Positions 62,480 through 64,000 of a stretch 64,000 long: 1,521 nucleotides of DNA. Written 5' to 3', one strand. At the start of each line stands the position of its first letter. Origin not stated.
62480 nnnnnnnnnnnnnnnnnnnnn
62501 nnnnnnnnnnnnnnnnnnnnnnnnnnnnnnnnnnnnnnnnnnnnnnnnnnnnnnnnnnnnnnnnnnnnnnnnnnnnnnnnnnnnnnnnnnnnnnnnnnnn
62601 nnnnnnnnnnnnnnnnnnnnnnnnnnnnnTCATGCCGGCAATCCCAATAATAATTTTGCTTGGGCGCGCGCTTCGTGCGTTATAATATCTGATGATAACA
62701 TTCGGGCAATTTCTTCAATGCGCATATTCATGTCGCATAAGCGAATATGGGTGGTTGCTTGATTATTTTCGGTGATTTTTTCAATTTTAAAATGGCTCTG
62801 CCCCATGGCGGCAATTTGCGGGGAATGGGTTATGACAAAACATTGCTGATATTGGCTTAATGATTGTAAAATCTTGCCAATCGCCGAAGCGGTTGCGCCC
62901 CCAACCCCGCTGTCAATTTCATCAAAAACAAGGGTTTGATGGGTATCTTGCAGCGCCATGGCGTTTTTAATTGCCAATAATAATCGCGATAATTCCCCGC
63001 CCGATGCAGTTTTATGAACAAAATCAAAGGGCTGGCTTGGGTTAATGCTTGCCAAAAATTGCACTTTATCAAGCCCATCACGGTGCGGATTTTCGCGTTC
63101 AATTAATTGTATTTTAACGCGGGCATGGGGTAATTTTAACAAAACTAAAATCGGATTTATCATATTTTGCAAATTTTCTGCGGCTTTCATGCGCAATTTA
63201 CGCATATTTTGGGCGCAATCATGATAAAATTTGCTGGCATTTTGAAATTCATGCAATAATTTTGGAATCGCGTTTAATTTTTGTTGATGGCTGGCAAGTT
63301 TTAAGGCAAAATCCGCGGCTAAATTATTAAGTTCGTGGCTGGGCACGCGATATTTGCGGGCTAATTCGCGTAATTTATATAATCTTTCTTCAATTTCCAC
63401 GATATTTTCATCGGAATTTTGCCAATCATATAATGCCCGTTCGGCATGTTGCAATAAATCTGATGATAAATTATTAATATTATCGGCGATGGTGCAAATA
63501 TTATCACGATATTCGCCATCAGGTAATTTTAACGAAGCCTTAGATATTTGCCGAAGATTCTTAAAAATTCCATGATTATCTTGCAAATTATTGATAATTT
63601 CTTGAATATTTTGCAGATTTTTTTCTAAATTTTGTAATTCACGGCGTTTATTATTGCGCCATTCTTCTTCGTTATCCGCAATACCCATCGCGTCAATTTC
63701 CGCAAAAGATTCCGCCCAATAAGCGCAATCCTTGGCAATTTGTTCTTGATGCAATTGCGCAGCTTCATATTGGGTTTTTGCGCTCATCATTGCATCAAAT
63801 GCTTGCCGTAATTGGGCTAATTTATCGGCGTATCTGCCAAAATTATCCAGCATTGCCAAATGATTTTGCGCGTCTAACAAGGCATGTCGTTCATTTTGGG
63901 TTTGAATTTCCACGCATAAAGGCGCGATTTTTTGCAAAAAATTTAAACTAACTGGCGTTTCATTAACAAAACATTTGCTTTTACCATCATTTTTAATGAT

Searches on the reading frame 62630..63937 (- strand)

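Call 41: search_protein_families(library=pfam, proteins=[window:62630-63937:-], max_evalue=0.00001)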
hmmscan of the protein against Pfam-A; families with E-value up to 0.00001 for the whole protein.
window:62630-63937:- (435 aa): 1 family
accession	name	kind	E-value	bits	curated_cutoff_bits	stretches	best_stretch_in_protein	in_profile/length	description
PF02463.25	SMC_N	-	2.1e-07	31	40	1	127-387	135-213/220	RecF/RecN/SMC N terminal domain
